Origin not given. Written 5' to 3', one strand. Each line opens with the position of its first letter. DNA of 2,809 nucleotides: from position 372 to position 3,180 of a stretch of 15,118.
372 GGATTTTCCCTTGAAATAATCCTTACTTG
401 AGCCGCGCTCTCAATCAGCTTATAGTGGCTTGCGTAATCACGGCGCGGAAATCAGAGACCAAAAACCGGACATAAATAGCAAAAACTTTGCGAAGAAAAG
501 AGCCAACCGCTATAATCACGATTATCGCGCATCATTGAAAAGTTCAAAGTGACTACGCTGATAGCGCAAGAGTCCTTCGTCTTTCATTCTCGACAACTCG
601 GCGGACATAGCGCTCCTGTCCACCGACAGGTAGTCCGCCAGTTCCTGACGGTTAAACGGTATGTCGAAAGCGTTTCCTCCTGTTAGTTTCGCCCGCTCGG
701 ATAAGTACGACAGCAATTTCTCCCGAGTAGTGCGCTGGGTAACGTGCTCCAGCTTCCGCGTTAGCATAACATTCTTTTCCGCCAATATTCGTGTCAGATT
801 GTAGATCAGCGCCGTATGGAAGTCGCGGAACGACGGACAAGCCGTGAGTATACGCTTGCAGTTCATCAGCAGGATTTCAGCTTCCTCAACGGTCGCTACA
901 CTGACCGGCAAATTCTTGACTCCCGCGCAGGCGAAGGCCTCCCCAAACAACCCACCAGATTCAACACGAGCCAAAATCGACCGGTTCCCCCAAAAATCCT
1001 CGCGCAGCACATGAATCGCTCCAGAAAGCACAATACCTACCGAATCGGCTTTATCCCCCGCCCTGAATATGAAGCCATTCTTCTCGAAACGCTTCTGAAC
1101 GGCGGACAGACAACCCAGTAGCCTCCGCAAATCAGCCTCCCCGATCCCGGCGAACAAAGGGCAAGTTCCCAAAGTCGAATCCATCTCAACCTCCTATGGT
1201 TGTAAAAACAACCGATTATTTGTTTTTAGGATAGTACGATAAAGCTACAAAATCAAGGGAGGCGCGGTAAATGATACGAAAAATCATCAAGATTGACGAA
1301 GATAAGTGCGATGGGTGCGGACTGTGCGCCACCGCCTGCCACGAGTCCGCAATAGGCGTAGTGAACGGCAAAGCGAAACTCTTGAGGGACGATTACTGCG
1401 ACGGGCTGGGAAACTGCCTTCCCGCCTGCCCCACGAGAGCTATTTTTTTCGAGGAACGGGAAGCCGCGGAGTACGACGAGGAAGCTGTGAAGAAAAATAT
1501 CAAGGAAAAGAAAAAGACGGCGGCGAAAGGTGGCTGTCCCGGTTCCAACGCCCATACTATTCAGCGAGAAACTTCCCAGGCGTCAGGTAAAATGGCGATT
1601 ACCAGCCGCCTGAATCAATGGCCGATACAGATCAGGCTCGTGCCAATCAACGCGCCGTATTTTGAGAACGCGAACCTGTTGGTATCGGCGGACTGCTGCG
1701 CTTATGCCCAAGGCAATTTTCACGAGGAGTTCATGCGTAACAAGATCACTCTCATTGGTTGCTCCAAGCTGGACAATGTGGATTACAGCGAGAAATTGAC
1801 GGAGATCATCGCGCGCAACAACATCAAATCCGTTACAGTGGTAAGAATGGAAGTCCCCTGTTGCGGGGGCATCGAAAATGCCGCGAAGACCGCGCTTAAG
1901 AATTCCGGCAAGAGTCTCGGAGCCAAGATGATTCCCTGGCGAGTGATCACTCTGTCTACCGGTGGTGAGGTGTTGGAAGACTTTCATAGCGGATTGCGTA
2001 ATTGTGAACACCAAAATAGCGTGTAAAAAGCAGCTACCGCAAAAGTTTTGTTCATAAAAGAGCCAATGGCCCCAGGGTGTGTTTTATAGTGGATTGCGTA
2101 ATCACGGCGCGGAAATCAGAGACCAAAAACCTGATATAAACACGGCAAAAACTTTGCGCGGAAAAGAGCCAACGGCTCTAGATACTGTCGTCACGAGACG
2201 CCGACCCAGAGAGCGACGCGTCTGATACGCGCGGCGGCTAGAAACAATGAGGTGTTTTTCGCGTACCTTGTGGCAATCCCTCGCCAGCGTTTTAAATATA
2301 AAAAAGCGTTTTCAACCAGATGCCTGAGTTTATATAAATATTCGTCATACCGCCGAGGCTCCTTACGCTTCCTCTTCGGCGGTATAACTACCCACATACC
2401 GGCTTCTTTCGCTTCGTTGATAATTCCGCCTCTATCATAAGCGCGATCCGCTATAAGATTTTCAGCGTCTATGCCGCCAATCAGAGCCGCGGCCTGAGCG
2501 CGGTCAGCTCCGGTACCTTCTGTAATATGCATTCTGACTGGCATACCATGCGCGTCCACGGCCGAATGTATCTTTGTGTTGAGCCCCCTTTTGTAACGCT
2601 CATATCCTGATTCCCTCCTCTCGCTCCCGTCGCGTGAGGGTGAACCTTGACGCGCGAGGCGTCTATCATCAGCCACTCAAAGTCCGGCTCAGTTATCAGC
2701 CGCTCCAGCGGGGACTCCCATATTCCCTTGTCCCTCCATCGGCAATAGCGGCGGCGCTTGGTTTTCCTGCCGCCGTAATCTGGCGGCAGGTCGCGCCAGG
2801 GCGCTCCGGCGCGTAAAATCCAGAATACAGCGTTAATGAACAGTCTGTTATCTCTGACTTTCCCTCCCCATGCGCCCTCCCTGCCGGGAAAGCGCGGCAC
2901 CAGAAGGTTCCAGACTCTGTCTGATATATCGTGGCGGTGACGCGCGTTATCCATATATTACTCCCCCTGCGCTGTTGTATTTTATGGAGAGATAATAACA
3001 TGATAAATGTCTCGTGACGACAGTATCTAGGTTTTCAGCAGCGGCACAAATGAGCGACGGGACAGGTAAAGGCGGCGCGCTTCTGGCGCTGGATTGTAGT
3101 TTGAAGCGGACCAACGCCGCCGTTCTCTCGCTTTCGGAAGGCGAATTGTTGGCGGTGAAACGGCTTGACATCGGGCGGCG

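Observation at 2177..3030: Intact IS5-family element inserted exactly at the 3' hairpin of a repeat element and 20 bp upstream of tsaB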

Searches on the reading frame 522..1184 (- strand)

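Call 7: search_protein_families(library=pfam, proteins=[window:522-1184:-], max_evalue=0.01)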
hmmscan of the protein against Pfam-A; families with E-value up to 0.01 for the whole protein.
window:522-1184:- (220 aa): 4 families
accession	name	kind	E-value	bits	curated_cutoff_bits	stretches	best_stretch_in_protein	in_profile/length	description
PF00027.35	cNMP_binding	-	3.1e-12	46.7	27.5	1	31-111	2-81/89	Cyclic nucleotide-binding domain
PF13545.12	HTH_Crp_2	-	7.6e-10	39.1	27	1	156-210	2-57/70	Crp-like helix-turn-helix domain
PF12802.13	MarR_2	-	0.00016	22.2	27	1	180-211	24-55/61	MarR family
PF01047.28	MarR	-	0.00031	21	24.6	0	178-211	19-52/59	MarR family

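Call 8: search_protein_families(library=ncbifam, proteins=[window:522-1184:-], max_evalue=0.01)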
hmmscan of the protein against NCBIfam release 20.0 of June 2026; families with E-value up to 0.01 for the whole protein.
window:522-1184:- (220 aa): 9 families
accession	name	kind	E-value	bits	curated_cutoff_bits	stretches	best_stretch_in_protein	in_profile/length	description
NF050806.1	TransRegFixKCaul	equivalog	5.5e-13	48.7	300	1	26-206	21-194/215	transcriptional regulator FixK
NF006901.0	PRK09392.1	equivalog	2.7e-12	46.5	211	1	7-205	11-202/236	transcriptional activator FtrB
NF008732.0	PRK11753.1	equivalog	1.6e-08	34.3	266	1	29-207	24-202/214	cAMP-activated global transcriptional regulator CRP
NF050815.1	TransActFtrBCaul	equivalog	2.1e-06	27.2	300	1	8-198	14-197/251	transcriptional activator FtrB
NF041163.2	encap_f2b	equivalog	7.4e-05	22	400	1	5-116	73-183/450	family 2B encapsulin nanocompartment shell protein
NF045989.1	TransRegFnrLRhodb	equivalog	0.0003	20.1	300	1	165-209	174-218/245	transcriptional regulator FnrL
NF052518.1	TransRegLdrP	equivalog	0.0019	18.2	300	1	31-207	2-170/195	transcriptional regulator LdrP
NF033788.1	HTH_metalloreg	subfamily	0.0067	16.2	55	0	178-210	27-59/77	metalloregulator ArsR/SmtB family transcription factor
NF053660.1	ORF80_fam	equivalog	0.0075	16.1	95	0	181-207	21-47/70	ORF80 family leucine zipper DNA-binding protein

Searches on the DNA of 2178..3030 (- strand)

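Call 47: search_dna_similar(query=window:2178-3030:-, collection=plasmids, mode=distant, max_rows=15)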
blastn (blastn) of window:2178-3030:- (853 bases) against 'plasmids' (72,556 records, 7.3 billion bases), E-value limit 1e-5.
Records with a match: 9; places in all: 11; records where one place covers at least 80% of the query: 0.
Best place of each record, by identity: 80-90% 2; 60-80% 7.
By first word of the organism name: Aeromonas 2; Nostoc 2; Simkania 1; Candidatus 1; Cardinium 1; Subdoligranulum 1; Bacillus 1.
By predicted mobility (MOB-suite, as given by PLSDB): conjugative 3; non-mobilizable 3; mobilizable 3.
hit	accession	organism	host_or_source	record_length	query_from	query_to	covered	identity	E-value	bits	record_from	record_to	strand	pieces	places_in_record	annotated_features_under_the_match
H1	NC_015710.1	Simkania negevensis Z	-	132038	190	853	78%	68.0%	5e-54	220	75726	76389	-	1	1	IS5 family transposase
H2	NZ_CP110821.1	Candidatus Bandiella woodruffii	Euplotes woodruffi,mixed host and ...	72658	180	853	79%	65.1%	1e-30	142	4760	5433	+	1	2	IS5 family transposase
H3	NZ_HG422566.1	Cardinium endosymbiont of Bemisia tabaci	Bemisia tabaci QHC-VLC (biotype Q)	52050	175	779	71%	65.6%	1e-29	139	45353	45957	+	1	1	IS5 family transposase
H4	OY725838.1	Subdoligranulum variabile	-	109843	191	776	69%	67.1%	1e-42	182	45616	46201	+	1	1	record has no annotation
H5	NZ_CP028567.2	Aeromonas hydrophila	Pure Culture,Sewage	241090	631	853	26%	68.6%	2e-14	88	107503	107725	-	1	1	none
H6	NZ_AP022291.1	Aeromonas veronii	-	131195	631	853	26%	68.6%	2e-14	88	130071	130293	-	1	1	none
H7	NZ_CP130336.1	Bacillus cereus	metagenomic assembly,Wenzhou, China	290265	277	465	22%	67.7%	7e-8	67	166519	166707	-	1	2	IS5 family transposase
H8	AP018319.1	Nostoc sp. HK-01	-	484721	194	246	6%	84.9%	3e-6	61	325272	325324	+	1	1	transposase and inactivated derivatives-like protein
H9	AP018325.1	Nostoc sp. HK-01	-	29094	194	246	6%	84.9%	3e-6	61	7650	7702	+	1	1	transposase and inactivated derivatives-like protein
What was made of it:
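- Tried and rejected: Only distant IS5-family hits at 65-68% identity, none with an informative IS name (call 47).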

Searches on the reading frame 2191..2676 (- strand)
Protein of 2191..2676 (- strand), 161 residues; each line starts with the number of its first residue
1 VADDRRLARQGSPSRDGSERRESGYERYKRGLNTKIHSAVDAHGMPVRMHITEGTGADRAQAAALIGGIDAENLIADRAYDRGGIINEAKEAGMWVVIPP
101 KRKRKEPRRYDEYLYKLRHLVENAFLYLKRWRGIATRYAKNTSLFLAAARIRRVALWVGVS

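Call 7: search_protein_families(library=pfam, proteins=[window:2191-2676:-], max_evalue=0.01)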
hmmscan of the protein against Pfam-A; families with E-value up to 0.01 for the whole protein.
window:2191-2676:- (161 aa): 3 families
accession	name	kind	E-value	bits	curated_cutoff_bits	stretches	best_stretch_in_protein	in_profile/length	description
PF01609.27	DDE_Tnp_1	-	6.6e-15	55.8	23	1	25-146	29-189/200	Transposase DDE domain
PF13612.12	DDE_Tnp_1_3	-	1.5e-05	25.5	27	1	35-134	47-147/155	Transposase DDE domain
PF13586.12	DDE_Tnp_1_2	-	0.0048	17.7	29.2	1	75-150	2-77/86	Transposase DDE domain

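Call 8: search_protein_families(library=ncbifam, proteins=[window:2191-2676:-], max_evalue=0.01)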
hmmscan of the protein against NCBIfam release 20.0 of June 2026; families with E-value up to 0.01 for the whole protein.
window:2191-2676:- (161 aa): 6 families
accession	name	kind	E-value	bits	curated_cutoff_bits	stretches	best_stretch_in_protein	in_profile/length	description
NF033580.1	transpos_IS5_3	equivalog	3.4e-36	125.1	110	1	17-157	111-257/258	IS5 family transposase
NF033520.1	transpos_IS982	equivalog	5.3e-11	42.6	130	1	35-146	115-229/243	IS982 family transposase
NF033581.1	transpos_IS5_4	equivalog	1.4e-10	41.1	140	1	29-139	150-265/285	IS5 family transposase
NF033551.1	transpos_IS1182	equivalog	5.9e-09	35.3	270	1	35-116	269-359/488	IS1182 family transposase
NF033579.1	transpos_IS5_2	equivalog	4.2e-08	33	140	1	29-137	135-267/289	IS5 family transposase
NF033592.1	transpos_IS4_1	equivalog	1.6e-07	30.8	115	1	34-105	138-211/332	IS4 family transposase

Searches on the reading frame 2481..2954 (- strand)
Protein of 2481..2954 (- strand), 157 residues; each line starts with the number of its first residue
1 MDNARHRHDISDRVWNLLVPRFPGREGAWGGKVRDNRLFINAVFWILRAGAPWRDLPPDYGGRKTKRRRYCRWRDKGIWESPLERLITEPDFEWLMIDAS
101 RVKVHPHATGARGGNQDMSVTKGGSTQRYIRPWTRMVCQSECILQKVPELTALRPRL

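Call 7: search_protein_families(library=pfam, proteins=[window:2481-2954:-], max_evalue=0.01)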
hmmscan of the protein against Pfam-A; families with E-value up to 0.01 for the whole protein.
window:2481-2954:- (157 aa): 1 family
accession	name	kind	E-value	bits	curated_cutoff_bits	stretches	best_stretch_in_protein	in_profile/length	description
PF13340.11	DUF4096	-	5.1e-20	71.9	34.3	1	10-80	1-73/76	Putative transposase of IS4/5 family (DUF4096)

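Call 8: search_protein_families(library=ncbifam, proteins=[window:2481-2954:-], max_evalue=0.01)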
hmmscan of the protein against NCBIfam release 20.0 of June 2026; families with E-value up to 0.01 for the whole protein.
window:2481-2954:- (157 aa): 1 family
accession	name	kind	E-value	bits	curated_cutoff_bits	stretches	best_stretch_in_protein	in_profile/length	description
NF033580.1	transpos_IS5_3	equivalog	2.2e-32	112.6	110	1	7-127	2-128/258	IS5 family transposase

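Call 24: find_encoding_contigs(protein=window:2481-2954:-, flank=3000, max_places=10)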
Protein window:2481-2954:- (157 aa): no gene with exactly this product is on record in the collection.

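Call 38: find_homologous_proteins(query=window:2481-2954:-, max_evalue=1e-10)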
Query window:2481-2954:- (157 aa): 4350 proteins with E <= 1e-10 among 4363 candidates; the best 120 are listed.
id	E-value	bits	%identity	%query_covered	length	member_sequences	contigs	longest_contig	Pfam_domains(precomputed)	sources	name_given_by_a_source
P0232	2.2e-106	371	100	100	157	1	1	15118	PF13340.12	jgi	jgi:transposase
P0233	1.3e-84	300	81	100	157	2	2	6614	PF13340.12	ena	-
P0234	3.4e-84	299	80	100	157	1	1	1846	PF13340.12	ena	-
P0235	4.5e-81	288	79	98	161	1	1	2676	PF13340.12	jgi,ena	-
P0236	8.7e-79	281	76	100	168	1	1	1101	PF13340.12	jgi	-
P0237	3.8e-78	279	77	98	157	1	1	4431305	PF13340.12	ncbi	-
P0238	5.5e-78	278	78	94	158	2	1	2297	PF13340.12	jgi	jgi:transposase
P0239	9.9e-78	278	79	94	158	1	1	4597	PF13340.12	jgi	jgi:transposase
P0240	2.5e-77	276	76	97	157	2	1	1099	PF13340.12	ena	-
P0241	5.5e-77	275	76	97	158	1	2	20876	PF13340.12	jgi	jgi:transposase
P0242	6.7e-77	275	78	94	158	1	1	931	PF13340.12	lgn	-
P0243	9.3e-77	274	75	100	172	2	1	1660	PF13340.12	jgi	jgi:transposase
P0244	9.7e-77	274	76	97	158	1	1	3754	PF13340.12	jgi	jgi:transposase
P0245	1.1e-76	274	77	94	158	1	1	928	PF13340.12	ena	-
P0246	1.3e-76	274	77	92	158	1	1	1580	PF13340.12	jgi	-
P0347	1.2e-71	258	71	98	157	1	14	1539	PF13340.12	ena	-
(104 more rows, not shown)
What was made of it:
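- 2481..2954 (-): orfA, 157 aa. DUF4096 DNA-binding part; carries the first catalytic Asp (D98). The 157-162 aa length is conserved in more than 100 relatives (call 38).
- On IS5 family, IS427 group: The OrfA length of 157-162 aa recurs in more than 100 relatives (call 38). OrfA is a singleton on one contig among about 15 billion proteins (call 38).
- OrfA is a singleton in the protein collection (call 38).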

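Call 39: find_encoding_contigs(protein=P0233, flank=3000, max_places=6)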
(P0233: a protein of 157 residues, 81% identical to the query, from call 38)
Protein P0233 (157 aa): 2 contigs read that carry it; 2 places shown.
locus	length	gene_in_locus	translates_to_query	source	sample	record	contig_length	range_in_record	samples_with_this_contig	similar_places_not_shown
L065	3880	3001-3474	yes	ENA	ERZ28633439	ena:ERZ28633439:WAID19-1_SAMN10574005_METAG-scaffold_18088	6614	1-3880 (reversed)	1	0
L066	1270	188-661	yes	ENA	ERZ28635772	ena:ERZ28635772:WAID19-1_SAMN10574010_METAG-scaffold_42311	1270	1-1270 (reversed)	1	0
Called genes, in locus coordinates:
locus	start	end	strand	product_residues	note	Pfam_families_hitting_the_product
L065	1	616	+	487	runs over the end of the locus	PF01966:HD, PF13487:HD_5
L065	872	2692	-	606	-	PF00009:GTP_EFTU, PF03144:GTP_EFTU_D2, PF00679:EFG_C, PF06421:LepA_C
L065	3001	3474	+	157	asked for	PF13340:DUF4096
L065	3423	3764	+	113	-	PF01609:DDE_Tnp_1, PF13612:DDE_Tnp_1_3 (weak), PF13359:DDE_Tnp_4 (weak), PF13586:DDE_Tnp_1_2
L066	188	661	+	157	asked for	PF13340:DUF4096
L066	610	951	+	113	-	PF01609:DDE_Tnp_1, PF13612:DDE_Tnp_1_3 (weak), PF13359:DDE_Tnp_4 (weak), PF13586:DDE_Tnp_1_2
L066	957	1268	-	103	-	?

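Call 40: find_encoding_contigs(protein=P0235, flank=3000, max_places=6)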
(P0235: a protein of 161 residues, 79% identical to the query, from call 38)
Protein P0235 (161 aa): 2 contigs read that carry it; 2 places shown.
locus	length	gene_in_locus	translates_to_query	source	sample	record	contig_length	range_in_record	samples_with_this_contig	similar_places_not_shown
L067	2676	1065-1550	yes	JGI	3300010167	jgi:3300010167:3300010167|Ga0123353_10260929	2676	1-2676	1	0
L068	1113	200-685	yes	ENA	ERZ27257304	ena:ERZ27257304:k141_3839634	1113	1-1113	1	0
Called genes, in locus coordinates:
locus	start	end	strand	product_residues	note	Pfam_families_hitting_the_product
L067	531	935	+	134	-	PF03400:DDE_Tnp_IS1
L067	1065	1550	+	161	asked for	PF13340:DUF4096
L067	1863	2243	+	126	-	PF13340:DUF4096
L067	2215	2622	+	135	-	PF01609:DDE_Tnp_1, PF13586:DDE_Tnp_1_2 (weak)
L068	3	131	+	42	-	?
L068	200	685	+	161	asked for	PF13340:DUF4096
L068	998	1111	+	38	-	?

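Call 68: find_encoding_contigs(protein=P0347, flank=1500, max_places=10)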
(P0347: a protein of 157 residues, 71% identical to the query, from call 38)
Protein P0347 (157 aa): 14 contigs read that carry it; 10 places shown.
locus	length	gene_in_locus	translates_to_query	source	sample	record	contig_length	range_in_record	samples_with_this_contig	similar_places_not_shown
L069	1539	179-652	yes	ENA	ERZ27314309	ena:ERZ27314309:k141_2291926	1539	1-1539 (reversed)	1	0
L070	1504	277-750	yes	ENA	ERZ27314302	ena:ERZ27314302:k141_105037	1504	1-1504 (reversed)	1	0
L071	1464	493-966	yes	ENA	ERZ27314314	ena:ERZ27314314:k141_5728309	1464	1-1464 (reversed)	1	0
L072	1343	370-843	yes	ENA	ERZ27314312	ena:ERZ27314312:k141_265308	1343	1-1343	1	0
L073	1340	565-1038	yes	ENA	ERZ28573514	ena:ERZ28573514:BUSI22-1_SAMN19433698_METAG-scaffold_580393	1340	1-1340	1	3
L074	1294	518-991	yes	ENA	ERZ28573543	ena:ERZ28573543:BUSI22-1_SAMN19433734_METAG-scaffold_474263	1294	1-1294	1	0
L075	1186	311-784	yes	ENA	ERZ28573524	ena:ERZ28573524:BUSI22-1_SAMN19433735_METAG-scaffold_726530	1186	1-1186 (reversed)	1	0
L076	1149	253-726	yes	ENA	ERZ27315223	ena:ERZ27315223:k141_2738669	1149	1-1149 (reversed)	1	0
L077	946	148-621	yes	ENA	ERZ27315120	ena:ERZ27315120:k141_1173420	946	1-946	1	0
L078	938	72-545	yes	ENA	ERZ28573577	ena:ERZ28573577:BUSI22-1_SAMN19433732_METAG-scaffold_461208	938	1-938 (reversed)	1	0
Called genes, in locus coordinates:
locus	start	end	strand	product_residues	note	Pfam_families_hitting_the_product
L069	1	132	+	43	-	?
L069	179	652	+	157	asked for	PF13340:DUF4096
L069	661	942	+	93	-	PF01609:DDE_Tnp_1, PF13359:DDE_Tnp_4 (weak), PF13612:DDE_Tnp_1_3 (weak), PF13586:DDE_Tnp_1_2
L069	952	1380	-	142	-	PF05258:DciA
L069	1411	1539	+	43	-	?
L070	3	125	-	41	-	?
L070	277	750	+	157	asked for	PF13340:DUF4096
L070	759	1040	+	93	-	PF01609:DDE_Tnp_1, PF13359:DDE_Tnp_4 (weak), PF13612:DDE_Tnp_1_3 (weak), PF13586:DDE_Tnp_1_2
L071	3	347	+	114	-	?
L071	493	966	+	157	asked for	PF13340:DUF4096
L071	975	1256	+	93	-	PF01609:DDE_Tnp_1, PF13359:DDE_Tnp_4 (weak), PF13612:DDE_Tnp_1_3 (weak), PF13586:DDE_Tnp_1_2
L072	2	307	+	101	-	?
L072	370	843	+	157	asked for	PF13340:DUF4096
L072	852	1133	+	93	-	PF01609:DDE_Tnp_1, PF13359:DDE_Tnp_4 (weak), PF13612:DDE_Tnp_1_3 (weak), PF13586:DDE_Tnp_1_2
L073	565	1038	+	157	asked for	PF13340:DUF4096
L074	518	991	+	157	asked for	PF13340:DUF4096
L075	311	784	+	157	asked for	PF13340:DUF4096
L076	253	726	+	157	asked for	PF13340:DUF4096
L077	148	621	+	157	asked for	PF13340:DUF4096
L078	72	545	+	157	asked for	PF13340:DUF4096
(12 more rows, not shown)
